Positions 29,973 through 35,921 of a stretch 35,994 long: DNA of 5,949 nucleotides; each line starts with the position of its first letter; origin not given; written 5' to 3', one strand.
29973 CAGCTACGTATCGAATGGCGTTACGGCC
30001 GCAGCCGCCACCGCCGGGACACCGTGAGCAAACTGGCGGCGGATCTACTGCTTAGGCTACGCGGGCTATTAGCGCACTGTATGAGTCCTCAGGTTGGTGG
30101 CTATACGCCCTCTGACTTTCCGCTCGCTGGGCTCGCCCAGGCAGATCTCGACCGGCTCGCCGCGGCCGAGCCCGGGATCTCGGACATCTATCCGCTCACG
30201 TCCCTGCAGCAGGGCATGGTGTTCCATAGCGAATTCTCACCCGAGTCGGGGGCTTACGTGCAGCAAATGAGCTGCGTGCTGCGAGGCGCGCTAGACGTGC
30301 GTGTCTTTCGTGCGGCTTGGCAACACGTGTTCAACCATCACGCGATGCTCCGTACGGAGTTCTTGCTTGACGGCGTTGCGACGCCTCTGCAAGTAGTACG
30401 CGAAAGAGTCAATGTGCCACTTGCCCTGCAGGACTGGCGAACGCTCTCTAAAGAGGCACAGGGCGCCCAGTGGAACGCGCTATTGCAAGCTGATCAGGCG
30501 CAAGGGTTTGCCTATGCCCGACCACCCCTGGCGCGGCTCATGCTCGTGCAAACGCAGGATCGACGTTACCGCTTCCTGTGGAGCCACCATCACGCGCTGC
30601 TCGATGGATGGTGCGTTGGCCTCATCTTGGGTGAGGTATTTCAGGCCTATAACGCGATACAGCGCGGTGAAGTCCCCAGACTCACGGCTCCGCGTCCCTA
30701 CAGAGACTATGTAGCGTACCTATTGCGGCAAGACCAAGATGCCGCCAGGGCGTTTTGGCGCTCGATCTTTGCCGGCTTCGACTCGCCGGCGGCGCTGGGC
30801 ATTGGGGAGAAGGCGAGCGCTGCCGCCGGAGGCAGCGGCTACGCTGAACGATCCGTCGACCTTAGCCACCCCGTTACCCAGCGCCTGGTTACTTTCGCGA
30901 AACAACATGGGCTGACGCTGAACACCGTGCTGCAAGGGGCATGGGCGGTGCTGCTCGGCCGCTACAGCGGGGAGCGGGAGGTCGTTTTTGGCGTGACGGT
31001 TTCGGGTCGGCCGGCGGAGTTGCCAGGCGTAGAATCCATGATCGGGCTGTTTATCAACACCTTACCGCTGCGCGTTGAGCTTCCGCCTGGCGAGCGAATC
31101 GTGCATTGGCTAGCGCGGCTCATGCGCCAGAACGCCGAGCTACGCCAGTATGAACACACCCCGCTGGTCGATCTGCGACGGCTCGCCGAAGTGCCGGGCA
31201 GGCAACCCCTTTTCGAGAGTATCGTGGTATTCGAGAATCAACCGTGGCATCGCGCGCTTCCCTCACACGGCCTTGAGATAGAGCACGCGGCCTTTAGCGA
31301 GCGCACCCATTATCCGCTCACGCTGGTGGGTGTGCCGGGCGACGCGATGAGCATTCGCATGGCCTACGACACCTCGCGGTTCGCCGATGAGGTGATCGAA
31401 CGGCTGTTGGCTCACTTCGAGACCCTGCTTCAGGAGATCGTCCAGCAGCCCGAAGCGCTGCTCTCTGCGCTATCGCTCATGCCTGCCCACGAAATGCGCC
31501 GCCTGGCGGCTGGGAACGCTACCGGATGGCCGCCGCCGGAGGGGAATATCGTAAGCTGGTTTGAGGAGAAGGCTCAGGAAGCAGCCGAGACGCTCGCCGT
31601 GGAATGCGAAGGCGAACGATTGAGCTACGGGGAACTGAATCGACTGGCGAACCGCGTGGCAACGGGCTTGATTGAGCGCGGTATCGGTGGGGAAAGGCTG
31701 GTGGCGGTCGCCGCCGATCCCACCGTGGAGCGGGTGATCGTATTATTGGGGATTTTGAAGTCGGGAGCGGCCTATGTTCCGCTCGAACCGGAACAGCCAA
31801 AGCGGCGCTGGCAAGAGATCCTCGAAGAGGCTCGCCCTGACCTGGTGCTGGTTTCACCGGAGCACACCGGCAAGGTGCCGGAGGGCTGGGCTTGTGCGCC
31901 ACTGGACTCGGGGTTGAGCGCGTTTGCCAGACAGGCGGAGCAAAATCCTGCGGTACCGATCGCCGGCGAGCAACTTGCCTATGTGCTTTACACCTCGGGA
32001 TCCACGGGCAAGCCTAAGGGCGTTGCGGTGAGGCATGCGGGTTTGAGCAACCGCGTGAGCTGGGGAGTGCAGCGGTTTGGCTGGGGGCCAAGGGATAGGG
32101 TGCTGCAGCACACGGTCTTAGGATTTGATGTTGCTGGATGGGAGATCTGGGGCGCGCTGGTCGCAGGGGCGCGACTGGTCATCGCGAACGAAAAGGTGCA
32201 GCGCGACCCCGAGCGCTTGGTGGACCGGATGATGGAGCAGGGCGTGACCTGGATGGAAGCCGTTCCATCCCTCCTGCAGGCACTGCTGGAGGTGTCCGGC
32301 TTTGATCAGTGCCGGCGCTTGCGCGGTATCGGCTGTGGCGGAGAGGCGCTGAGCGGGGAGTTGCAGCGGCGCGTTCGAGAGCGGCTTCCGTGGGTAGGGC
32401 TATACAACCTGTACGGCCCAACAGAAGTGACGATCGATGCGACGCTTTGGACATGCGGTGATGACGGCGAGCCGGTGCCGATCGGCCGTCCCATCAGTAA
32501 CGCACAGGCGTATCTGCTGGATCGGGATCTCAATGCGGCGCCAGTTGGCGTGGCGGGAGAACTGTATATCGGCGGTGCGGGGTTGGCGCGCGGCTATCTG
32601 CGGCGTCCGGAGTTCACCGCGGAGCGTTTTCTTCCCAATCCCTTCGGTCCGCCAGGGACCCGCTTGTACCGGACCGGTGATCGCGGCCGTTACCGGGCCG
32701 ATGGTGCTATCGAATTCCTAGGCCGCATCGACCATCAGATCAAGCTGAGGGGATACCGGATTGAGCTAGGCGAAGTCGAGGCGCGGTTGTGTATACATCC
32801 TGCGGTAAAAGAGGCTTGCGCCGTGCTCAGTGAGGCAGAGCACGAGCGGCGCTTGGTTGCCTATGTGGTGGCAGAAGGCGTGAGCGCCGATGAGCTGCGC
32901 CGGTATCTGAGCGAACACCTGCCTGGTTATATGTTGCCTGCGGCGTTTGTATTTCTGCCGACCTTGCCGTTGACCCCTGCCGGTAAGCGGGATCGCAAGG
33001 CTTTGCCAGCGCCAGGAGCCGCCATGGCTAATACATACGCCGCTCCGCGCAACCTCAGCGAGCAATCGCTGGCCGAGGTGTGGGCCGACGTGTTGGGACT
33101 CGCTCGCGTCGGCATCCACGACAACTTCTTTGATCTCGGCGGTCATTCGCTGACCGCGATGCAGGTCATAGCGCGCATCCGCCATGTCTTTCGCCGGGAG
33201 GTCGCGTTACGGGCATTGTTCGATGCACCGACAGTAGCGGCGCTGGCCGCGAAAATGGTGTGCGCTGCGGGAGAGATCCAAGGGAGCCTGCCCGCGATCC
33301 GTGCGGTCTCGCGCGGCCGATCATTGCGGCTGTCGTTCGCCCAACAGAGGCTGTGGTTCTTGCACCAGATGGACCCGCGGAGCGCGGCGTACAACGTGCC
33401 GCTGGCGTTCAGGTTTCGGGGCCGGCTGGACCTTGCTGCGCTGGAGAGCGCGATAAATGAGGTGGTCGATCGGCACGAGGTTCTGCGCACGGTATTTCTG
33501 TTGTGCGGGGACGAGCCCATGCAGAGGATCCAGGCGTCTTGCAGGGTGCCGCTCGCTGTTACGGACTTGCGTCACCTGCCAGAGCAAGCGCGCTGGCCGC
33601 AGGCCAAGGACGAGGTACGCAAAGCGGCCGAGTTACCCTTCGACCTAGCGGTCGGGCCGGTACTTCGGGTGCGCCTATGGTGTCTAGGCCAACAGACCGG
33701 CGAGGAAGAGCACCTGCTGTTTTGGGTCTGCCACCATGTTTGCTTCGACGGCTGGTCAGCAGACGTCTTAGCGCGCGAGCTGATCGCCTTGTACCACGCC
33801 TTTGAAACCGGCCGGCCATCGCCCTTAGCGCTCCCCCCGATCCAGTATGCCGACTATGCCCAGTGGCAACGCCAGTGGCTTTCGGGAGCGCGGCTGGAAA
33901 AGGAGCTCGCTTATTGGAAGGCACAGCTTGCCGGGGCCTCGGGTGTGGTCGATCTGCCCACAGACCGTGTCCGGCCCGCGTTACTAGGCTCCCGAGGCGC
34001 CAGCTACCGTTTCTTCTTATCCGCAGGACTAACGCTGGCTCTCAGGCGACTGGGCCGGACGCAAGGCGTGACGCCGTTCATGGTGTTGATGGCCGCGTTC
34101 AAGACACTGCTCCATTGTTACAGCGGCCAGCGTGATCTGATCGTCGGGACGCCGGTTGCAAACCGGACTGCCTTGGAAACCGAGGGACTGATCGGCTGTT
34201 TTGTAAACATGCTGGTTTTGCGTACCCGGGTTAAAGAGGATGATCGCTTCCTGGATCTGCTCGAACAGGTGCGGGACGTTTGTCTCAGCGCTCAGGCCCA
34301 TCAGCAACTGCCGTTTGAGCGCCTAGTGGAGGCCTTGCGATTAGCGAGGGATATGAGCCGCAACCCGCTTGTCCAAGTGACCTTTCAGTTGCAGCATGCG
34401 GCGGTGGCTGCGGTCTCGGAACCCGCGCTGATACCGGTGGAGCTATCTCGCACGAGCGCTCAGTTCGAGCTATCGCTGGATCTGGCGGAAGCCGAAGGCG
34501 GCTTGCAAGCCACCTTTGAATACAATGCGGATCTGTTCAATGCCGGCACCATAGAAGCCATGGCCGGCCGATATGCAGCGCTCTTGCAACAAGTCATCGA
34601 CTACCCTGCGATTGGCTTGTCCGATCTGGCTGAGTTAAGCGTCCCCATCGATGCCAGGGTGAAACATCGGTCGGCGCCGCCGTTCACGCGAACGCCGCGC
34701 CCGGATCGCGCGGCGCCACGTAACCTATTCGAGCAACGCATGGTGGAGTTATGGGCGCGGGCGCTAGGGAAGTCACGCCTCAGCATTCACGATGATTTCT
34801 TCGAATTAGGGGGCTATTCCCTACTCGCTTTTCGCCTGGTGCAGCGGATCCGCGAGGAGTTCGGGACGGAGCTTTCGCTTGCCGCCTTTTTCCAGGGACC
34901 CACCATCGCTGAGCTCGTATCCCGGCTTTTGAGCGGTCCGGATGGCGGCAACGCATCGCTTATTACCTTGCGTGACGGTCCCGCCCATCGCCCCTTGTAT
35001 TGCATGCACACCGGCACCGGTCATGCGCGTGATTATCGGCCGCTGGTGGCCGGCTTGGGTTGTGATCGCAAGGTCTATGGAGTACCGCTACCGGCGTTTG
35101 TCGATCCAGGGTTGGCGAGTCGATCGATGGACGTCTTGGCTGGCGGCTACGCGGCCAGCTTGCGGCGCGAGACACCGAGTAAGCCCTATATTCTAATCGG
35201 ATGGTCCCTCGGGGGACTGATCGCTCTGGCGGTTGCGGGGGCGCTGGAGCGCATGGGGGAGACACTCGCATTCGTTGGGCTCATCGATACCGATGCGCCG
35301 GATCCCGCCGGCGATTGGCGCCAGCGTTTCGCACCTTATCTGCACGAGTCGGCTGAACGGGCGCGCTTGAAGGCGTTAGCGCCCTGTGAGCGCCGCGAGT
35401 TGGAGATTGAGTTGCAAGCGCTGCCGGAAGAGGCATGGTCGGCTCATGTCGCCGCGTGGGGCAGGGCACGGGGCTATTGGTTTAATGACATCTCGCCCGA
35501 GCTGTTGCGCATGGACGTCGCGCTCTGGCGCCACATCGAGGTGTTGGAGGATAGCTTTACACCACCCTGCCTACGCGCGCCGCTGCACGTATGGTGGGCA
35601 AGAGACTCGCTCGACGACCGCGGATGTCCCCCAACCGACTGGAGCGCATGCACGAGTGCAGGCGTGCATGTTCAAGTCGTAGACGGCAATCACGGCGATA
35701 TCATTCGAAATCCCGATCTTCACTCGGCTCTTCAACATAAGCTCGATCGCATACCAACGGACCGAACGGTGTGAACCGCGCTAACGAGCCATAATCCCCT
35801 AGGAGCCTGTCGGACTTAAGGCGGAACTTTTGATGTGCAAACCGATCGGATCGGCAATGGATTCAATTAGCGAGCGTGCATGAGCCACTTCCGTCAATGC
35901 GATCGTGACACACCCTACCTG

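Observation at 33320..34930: Terminal module is C-T-TE with no adenylation domain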

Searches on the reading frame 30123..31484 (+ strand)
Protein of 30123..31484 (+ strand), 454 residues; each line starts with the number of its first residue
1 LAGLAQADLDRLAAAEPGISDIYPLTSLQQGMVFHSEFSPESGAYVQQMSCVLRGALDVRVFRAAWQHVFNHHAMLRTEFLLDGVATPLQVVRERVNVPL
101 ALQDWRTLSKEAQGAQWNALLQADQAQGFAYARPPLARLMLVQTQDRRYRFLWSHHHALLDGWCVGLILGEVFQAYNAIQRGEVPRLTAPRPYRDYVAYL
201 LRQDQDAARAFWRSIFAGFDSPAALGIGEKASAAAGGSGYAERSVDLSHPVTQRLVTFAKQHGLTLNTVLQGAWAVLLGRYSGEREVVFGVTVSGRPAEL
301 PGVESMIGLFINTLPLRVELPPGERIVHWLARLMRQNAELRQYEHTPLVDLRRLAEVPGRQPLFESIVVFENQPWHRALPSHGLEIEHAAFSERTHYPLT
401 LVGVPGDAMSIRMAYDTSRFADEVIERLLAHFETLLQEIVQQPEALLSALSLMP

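Call 83: search_protein_families(library=pfam, proteins=[window:30123-31484:+], max_evalue=0.001)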
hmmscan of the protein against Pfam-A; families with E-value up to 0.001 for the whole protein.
window:30123-31484:+ (454 aa): 1 family
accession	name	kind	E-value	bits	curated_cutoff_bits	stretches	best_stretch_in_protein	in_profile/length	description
PF00668.25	Condensation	-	7.9e-96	321.9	30.6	1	20-453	2-447/456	Condensation domain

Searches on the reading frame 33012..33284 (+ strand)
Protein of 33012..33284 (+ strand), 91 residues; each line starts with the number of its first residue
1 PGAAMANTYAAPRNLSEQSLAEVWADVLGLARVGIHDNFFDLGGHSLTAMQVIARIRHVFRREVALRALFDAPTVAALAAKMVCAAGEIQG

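Call 84: search_protein_families(library=pfam, proteins=[window:33012-33284:+], max_evalue=0.001)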
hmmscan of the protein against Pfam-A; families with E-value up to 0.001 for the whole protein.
window:33012-33284:+ (91 aa): 1 family
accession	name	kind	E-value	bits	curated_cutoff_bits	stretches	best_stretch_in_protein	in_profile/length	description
PF00550.31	PP-binding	-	1.1e-17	64.5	20.8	1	19-80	2-65/67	Phosphopantetheine attachment site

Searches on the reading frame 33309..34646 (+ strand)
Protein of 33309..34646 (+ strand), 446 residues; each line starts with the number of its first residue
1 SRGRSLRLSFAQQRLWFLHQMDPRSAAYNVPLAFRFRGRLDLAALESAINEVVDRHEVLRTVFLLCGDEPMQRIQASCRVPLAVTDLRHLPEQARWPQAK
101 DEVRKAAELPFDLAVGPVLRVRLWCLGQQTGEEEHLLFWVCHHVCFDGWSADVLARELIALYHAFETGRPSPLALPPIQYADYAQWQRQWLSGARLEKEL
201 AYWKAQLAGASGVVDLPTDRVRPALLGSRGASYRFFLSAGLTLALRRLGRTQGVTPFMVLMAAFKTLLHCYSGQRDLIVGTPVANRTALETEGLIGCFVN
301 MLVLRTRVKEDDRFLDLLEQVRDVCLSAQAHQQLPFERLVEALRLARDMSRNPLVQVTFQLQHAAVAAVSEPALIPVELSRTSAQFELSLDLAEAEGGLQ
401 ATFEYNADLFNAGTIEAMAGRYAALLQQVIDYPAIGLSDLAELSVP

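Call 83: search_protein_families(library=pfam, proteins=[window:33309-34646:+], max_evalue=0.001)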
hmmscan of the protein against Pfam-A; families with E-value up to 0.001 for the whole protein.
window:33309-34646:+ (446 aa): 1 family
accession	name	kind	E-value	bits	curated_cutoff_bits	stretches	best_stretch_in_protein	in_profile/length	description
PF00668.25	Condensation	-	5.7e-108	362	30.6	1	7-440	6-444/456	Condensation domain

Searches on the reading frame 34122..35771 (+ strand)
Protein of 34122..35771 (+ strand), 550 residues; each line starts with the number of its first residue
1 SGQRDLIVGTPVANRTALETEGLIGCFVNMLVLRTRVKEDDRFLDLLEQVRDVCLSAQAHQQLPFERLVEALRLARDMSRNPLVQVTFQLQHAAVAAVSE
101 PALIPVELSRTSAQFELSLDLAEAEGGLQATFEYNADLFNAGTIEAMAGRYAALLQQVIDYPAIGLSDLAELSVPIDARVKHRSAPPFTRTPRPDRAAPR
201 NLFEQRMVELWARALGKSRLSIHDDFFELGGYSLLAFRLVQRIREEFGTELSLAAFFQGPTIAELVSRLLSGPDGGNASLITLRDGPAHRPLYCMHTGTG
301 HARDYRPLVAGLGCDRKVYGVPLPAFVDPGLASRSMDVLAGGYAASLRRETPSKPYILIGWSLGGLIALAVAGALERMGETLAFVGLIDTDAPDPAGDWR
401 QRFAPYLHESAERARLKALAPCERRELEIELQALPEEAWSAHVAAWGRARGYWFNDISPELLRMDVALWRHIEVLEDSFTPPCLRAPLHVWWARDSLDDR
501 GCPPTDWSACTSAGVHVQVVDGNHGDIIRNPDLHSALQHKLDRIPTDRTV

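Call 36: search_protein_representatives(protein=window:34122-35771:+)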
Query: 550 residues. Proteins with E-value up to 0.001 (for the whole library): 136043; up to 1e-10: 82170; up to 1e-30: 32731. The best 150 are listed.
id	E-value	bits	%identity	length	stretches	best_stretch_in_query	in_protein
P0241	0.0e+00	1051.1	40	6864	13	1-271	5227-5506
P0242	5.0e-291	982.9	40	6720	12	1-166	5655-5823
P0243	5.1e-283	956.5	41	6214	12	1-269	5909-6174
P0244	3.9e-279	943.7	41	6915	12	2-172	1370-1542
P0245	7.4e-274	926.3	37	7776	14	185-395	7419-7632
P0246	2.8e-273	924.3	40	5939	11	1-207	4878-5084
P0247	1.1e-268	909.2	38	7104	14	2-198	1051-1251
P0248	3.4e-267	904.3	39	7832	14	1-170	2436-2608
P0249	7.1e-265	896.6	39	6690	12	1-173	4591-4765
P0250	6.4e-263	890.2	35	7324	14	3-190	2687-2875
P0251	1.0e-262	889.5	43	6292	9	1-276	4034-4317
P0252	2.8e-261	884.8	36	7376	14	2-172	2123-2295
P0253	1.7e-260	882.2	39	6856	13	2-260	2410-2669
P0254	1.9e-258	875.4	42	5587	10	1-173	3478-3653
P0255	2.1e-258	875.3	42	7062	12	1-177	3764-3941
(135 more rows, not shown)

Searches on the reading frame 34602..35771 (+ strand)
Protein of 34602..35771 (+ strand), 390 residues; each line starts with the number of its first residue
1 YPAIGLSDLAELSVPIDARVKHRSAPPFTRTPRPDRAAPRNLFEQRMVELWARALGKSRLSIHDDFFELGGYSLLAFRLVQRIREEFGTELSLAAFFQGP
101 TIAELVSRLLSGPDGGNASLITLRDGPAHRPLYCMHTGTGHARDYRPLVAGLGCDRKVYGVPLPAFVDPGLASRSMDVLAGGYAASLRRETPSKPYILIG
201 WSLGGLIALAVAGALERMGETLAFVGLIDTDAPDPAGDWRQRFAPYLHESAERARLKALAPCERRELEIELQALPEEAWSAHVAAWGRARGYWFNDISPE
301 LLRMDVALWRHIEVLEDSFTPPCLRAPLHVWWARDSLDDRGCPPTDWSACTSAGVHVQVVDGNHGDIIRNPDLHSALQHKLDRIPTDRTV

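Call 42: find_related_loci(query=window:34602-35771:+, collection=metagenome_contigs, flank=10000)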
Query window:34602-35771:+ (390 aa) in metagenome_contigs; peptide patterns used: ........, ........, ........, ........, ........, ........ (x = any residue, [..] = any of these).
155 stretches matched a pattern; 2 encode a relative of the query (tblastn E <= 1e-3); 2 distinct loci.
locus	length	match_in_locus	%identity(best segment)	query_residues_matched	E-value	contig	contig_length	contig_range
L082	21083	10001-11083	36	32-373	3e-48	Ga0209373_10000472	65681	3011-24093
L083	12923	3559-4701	26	16-378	7e-29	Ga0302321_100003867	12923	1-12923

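Call 46: find_homologous_proteins(query=window:34602-35771:+, max_evalue=1e-10)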
Query window:34602-35771:+ (390 aa): 29 proteins with E <= 1e-10 among 8000 candidates.
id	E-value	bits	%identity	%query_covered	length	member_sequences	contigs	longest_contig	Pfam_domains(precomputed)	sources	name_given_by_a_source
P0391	9.1e-38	149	39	56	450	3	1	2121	PF00550.32,PF13193.13,PF00975.27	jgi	-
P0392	3.5e-35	140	39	54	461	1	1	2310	PF00550.32,PF13193.13,PF00975.27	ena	-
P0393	1.2e-34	138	38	54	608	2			PF00550.32,PF00501.35,PF13193.13,PF00975.27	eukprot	eukprot:gene10408-10214_t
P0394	2.4e-34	137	37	54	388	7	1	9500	PF00550.32,PF00975.27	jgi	jgi:thioesterase domain-containing protein/aryl carrier-like protein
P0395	6.8e-34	136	40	54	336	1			PF00550.32,PF13193.13,PF00975.27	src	-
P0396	1.3e-32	131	34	60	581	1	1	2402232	PF00550.32,PF12697.14,PF01804.24,PF13193.13,PF00975.27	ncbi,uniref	ncbi:alpha/beta fold hydrolase [Pseudomonas aeruginosa]|uniref:alpha/beta fold hydrolase n=1 Tax=Pse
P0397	1.7e-32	131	34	60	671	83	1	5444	PF00550.32,PF12697.14,PF00501.35,PF13193.13,PF00975.27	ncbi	ncbi:alpha/beta fold hydrolase, partial [Pseudomonas aeruginosa]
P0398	2.5e-31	127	39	52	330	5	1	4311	PF00550.32,PF00975.27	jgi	jgi:thioesterase domain-containing protein/acyl carrier protein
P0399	6.4e-31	126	30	90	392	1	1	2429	PF00550.32,PF12697.14,PF00561.27,PF00975.27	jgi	jgi:thioesterase domain-containing protein/acyl carrier protein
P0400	1.0e-29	122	36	51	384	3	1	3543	PF00550.32,PF12697.14,PF00561.27,PF00975.27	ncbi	ncbi:Dimodular nonribosomal peptide synthase [compost metagenome]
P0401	2.4e-29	121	35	54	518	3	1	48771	PF00550.32,PF12697.14,PF13193.13,PF00975.27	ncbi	ncbi:alpha/beta fold hydrolase, partial [Pseudomonas fluorescens]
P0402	5.0e-28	116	33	61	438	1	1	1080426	PF00550.32,PF00561.27,PF00975.27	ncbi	ncbi:peptide synthase, partial [Azospirillum palustre]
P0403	4.3e-27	113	33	61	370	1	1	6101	PF00550.32,PF12697.14,PF00561.27,PF00975.27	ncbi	ncbi:alpha/beta fold hydrolase, partial [Azospirillum sp. YIM B02556]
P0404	1.7e-25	108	30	85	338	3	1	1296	PF00550.32,PF12697.14,PF00561.27,PF00975.27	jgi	jgi:thioesterase domain-containing protein/acyl carrier protein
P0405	8.3e-25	106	34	45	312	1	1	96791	PF00550.32,PF00975.27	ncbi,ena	-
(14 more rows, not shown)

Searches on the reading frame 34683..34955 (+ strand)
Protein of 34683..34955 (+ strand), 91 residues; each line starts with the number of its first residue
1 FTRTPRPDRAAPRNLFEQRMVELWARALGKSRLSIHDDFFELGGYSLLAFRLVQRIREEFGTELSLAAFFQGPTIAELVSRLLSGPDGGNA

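Call 84: search_protein_families(library=pfam, proteins=[window:34683-34955:+], max_evalue=0.001)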
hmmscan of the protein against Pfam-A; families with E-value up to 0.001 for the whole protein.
window:34683-34955:+ (91 aa): 1 family
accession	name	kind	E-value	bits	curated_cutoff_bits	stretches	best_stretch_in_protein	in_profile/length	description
PF00550.31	PP-binding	-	1.4e-16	61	20.8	1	19-81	2-66/67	Phosphopantetheine attachment site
